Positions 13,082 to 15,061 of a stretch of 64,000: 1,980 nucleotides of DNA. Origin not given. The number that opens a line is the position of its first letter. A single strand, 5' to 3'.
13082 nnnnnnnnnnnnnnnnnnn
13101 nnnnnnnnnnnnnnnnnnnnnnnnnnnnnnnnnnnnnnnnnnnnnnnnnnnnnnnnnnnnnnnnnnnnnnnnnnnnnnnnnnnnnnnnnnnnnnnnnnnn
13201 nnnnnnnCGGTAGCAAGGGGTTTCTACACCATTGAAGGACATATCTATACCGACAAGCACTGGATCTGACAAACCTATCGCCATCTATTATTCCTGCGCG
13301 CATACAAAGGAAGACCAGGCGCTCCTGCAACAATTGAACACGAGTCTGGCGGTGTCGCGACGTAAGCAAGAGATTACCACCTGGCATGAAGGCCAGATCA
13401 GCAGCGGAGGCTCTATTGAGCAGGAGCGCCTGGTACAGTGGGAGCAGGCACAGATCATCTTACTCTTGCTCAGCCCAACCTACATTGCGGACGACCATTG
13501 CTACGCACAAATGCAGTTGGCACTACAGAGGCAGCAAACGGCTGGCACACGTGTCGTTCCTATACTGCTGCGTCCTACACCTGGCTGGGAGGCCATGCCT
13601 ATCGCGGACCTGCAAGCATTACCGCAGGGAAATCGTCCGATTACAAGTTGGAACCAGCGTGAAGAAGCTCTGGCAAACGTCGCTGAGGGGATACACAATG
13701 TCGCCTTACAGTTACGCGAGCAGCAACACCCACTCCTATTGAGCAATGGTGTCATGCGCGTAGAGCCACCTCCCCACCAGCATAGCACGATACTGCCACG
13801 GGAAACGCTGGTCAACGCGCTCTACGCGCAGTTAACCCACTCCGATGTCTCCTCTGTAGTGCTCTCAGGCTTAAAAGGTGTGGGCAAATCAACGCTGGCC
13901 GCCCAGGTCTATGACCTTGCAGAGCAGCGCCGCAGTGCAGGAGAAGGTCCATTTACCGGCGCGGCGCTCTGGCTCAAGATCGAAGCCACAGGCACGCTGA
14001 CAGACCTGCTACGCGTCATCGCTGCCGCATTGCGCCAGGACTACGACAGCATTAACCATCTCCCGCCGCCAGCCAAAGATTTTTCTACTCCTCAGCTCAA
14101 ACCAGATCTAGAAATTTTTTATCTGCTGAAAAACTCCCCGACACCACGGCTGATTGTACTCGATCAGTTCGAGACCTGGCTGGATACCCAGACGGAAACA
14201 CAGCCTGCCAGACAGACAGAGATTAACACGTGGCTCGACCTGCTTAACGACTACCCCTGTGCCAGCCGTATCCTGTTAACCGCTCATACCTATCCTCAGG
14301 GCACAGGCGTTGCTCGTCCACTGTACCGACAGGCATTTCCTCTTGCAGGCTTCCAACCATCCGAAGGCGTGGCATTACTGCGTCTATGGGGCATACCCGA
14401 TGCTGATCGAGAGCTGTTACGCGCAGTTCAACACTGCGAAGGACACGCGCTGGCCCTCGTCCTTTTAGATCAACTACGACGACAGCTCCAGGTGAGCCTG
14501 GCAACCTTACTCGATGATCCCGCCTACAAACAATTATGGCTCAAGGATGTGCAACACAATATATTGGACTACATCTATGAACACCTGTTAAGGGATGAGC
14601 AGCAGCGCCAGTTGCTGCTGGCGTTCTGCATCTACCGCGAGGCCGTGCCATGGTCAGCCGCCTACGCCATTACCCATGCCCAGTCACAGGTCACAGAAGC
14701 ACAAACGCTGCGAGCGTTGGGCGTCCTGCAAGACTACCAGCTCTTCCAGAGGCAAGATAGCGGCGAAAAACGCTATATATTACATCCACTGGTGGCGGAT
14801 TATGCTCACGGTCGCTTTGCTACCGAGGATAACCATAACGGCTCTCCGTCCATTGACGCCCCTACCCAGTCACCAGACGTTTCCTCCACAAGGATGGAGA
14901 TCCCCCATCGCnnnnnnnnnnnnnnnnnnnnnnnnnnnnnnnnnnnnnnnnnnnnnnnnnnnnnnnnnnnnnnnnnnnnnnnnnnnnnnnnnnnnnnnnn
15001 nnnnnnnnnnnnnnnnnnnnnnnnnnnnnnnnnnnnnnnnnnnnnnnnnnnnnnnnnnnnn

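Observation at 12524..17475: HTH-like / TIR-STAND-TPR / CHAT-TIR three-gene module: candidate apoptosome-like immune or cell-death system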

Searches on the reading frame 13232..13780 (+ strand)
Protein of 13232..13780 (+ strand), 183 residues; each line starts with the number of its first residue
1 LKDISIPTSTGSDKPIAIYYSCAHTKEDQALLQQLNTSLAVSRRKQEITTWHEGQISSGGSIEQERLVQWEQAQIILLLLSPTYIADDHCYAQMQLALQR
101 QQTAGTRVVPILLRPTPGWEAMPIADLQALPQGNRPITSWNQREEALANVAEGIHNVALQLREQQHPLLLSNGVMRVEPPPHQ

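Call 23: search_solved_structures(query=window:13232-13780:+, max_evalue=0.01, show_alignments=4)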
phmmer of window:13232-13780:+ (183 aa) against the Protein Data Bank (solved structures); distinct sequences matched with E-value up to 0.01: 1.
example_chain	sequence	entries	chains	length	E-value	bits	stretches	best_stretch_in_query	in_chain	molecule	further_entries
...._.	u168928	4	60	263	2.3e-05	27.5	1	43-115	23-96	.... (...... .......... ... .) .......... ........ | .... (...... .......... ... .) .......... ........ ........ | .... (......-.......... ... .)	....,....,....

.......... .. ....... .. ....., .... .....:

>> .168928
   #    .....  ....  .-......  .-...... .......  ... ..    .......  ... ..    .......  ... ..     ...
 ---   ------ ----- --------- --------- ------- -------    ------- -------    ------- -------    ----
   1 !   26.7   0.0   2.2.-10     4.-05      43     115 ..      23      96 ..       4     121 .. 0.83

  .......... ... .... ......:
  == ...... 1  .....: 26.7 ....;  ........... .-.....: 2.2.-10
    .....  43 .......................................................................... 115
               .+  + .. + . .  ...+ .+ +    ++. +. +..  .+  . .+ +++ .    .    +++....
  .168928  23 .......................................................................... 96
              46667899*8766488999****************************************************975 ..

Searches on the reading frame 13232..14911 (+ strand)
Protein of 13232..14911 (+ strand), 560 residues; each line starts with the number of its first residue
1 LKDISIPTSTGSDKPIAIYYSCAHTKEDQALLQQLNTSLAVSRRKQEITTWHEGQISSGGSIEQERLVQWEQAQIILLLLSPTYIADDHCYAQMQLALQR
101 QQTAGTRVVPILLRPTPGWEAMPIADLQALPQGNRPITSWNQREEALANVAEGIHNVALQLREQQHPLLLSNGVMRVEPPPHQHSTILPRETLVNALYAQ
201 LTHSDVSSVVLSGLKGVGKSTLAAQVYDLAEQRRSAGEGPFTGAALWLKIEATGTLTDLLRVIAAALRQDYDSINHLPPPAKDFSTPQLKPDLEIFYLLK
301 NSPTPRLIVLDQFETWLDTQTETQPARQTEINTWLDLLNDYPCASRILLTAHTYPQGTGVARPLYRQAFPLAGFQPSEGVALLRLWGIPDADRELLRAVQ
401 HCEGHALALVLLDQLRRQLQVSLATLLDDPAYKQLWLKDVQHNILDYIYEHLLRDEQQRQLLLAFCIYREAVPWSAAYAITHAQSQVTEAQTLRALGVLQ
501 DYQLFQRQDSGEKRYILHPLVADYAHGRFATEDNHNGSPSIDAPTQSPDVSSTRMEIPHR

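Call 59: find_homologous_proteins(query=window:13232-14911:+, max_evalue=1e-20)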
Query window:13232-14911:+ (560 aa): 66 proteins with E <= 1e-20 among 8000 candidates.
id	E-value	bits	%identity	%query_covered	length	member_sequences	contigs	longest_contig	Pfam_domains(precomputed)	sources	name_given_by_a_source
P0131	0.0e+0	1171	100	93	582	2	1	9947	PF05729.19,PF13401.13,PF13676.12,PF13481.13,PF00931.29,PF13191.13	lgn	-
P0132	0.0e+0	1040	87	95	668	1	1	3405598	PF01582.26,PF05729.19,PF13676.12,PF13481.13,PF00931.29,PF13191.13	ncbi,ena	-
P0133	2.6e-183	629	55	94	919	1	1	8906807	PF13176.13,PF13428.13,PF13676.12,PF00931.29,PF13191.13,PF13374.13,PF01582.26,PF17874.8,PF00515.35,PF13424.13,PF14938.13,PF13181.13,PF07719.24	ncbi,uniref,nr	ncbi:hypothetical protein KSF_038560 [Reticulibacter mediterranei]|uniref:TIR domain-containing prot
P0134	7.3e-145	502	47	94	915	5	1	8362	PF13431.13,PF13414.13,PF13176.13,PF13401.13,PF13676.12,PF00931.29,PF13191.13,PF13374.13,PF01582.26,PF00515.35,PF13424.13,PF14938.13,PF13181.13,PF07719.24,PF13481.13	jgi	-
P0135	2.6e-129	450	46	93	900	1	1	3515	PF13176.13,PF24885.2,PF13401.13,PF13676.12,PF00931.29,PF13374.13,PF17874.8,PF00515.35,PF13424.13,PF14938.13,PF13181.13,PF07719.24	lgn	-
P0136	6.7e-127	442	46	92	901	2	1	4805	PF13176.13,PF24885.2,PF13401.13,PF13676.12,PF00931.29,PF13374.13,PF17874.8,PF00515.35,PF05729.19,PF13424.13,PF14938.13,PF13181.13,PF07719.24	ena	-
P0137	6.7e-119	416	43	93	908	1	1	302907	PF13176.13,PF24885.2,PF13676.12,PF00931.29,PF13191.13,PF13374.13,PF00515.35,PF05729.19,PF13424.13,PF14938.13,PF13432.13,PF13181.13,PF07719.24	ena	-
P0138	1.8e-101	358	37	94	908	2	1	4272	PF13431.13,PF13176.13,PF24885.2,PF13401.13,PF13428.13,PF13676.12,PF00931.29,PF13374.13,PF01582.26,PF00515.35,PF13424.13,PF21033.5,PF13432.13,PF13181.13,PF07719.24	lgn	-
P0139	1.7e-93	332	50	56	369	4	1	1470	PF05729.19,PF13191.13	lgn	-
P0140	4.8e-89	318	37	96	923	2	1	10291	PF00515.35,PF13424.13,PF14938.13,PF13676.12,PF07719.24,PF13374.13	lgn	-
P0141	6.1e-82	294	37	90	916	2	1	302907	PF00515.35,PF13424.13,PF13176.13,PF24885.2,PF14938.13,PF13181.13,PF07719.24,PF00931.29,PF13374.13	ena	-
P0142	4.2e-75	272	35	86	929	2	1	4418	PF00515.35,PF05729.19,PF13424.13,PF13176.13,PF13401.13,PF13676.12,PF13181.13,PF07719.24,PF13374.13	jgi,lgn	-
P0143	3.5e-74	268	44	64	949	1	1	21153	PF13176.13,PF24885.2,PF13401.13,PF00931.29,PF13374.13,PF17874.8,PF00515.35,PF13424.13,PF21033.5,PF14938.13,PF13432.13,PF13181.13,PF07719.24,PF13174.13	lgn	-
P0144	6.4e-74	268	45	63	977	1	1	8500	PF10602.16,PF13431.13,PF23914.2,PF13414.13,PF13176.13,PF24885.2,PF18768.8,PF13401.13,PF13428.13,PF00931.29,PF13374.13,PF07721.21,PF13371.13,PF17874.8,PF00515.35,PF13424.13,PF28559.1,PF21033.5,PF14938.13,PF13181.13,PF07719.24,PF13174.13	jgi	-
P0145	1.5e-73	266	35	92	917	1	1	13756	PF00515.35,PF05729.19,PF13424.13,PF13176.13,PF14938.13,PF13432.13,PF13428.13,PF13181.13,PF07719.24,PF00931.29,PF13374.13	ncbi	-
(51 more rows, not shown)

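Call 60: find_encoding_contigs(protein=P0137, flank=10000, max_places=1)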
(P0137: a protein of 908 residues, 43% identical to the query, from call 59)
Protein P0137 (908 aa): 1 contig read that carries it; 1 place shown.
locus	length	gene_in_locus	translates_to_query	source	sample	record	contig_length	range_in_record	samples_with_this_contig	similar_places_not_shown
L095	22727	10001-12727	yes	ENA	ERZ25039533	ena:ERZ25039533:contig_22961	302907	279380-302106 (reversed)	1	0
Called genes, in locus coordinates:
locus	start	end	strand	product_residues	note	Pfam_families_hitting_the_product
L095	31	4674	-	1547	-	PF12770:CHAT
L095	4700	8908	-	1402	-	PF12770:CHAT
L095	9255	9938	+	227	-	-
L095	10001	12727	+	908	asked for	PF13676:TIR_2, PF00931:NB-ARC, PF13191:AAA_16 (weak), PF05729:NACHT (weak), PF13424:TPR_12 (weak), PF13424:TPR_12, PF00515:TPR_1 (weak), PF13424:TPR_12, +7 more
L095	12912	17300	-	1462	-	PF12770:CHAT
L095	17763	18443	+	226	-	-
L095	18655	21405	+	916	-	PF00931:NB-ARC (weak), PF13176:TPR_7 (faint), PF13374:TPR_10 (faint), PF07719:TPR_2 (faint), PF24885:TPR_NPHP3 (faint), PF13424:TPR_12, PF00515:TPR_1 (weak), PF13424:TPR_12, +2 more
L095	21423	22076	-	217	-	-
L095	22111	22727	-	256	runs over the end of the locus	PF01757:Acyl_transf_3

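Call 61: find_encoding_contigs(protein=P0134, flank=10000, max_places=1)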
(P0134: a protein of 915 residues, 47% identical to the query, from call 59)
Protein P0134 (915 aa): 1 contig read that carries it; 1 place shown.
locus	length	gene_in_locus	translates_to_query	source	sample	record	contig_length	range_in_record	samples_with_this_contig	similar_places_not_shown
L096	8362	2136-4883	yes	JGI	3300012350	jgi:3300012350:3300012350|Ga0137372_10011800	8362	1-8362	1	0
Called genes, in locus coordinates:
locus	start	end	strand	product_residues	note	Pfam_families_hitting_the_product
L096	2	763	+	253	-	?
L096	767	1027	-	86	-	-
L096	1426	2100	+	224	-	-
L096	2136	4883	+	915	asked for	PF01582:TIR (faint), PF13676:TIR_2 (weak), PF13481:AAA_25 (weak), PF00931:NB-ARC (weak), PF13191:AAA_16 (weak), PF13424:TPR_12, PF00515:TPR_1 (weak), PF13424:TPR_12 (weak), +8 more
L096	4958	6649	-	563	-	-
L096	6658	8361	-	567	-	?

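Call 62: find_encoding_contigs(protein=P0140, flank=10000, max_places=1)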
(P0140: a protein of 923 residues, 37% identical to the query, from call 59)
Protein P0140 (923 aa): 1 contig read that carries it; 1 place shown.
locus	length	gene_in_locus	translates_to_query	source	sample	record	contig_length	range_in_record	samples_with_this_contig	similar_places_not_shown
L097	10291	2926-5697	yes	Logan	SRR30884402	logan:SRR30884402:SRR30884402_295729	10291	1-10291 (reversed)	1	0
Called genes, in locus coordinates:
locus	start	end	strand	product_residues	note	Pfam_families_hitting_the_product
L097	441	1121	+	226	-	PF03781:FGE-sulfatase (weak)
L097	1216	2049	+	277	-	-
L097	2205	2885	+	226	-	-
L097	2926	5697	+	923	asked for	PF13676:TIR_2, PF14938:SNAP (faint), PF00515:TPR_1 (faint), PF07719:TPR_2 (faint), PF13374:TPR_10 (faint), PF13424:TPR_12 (weak)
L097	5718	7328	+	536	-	PF20014:GAP1-M (faint)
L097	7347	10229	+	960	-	PF19993:DO-GTPase2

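Call 64: search_protein_families(library=pfam, proteins=[L095:31-4689:-, L095:4700-8908:-, L095:12912-17315:-, L096:4958-6709:-, L096:6658-8361:-, L096:2-763:+, L097:441-1121:+, L097:1216-2049:+, L097:5718-7328:+, L095:21423-22076:-], max_evalue=0.001)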
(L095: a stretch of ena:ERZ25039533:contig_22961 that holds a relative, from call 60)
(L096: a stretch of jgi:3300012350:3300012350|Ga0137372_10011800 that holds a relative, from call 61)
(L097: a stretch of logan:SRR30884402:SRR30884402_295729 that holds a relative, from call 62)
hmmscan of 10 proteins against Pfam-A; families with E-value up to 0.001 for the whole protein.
L095:31-4689:- (1552 aa): 1 family
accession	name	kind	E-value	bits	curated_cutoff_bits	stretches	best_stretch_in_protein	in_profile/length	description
PF12770.12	CHAT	-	2.5e-42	145.7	24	1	1208-1551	6-288/289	CHAT domain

L095:4700-8908:- (1402 aa): 1 family
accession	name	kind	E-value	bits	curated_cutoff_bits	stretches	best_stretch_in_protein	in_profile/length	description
PF12770.12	CHAT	-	8.5e-43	147.3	24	1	1072-1401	20-288/289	CHAT domain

L095:12912-17315:- (1467 aa): 1 family
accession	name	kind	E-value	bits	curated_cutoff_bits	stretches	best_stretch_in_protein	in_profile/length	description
PF12770.12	CHAT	-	7.3e-39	134.4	24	1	1164-1466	49-288/289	CHAT domain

L096:4958-6709:- (583 aa): 0 families

L096:6658-8361:- (567 aa): 0 families

L096:2-763:+ (253 aa): 0 families

L097:441-1121:+ (226 aa): 1 family
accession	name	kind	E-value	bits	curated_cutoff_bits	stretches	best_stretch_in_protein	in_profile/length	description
PF03781.23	FGE-sulfatase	-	6.2e-08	33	23.3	1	24-108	37-122/255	Sulfatase-modifying factor enzyme 1-like domain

L097:1216-2049:+ (277 aa): 0 families

L097:5718-7328:+ (536 aa): 1 family
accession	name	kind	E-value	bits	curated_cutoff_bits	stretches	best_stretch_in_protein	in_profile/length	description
PF20014.4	GAP1-M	-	2.1e-05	25.1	24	1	176-233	21-78/101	GTPase-associated protein 1, middle domain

L095:21423-22076:- (217 aa): 1 family
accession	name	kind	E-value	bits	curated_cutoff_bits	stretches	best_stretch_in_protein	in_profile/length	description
PF01757.29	Acyl_transf_3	-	9.2e-05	22.1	31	1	22-165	205-325/326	Acyltransferase domain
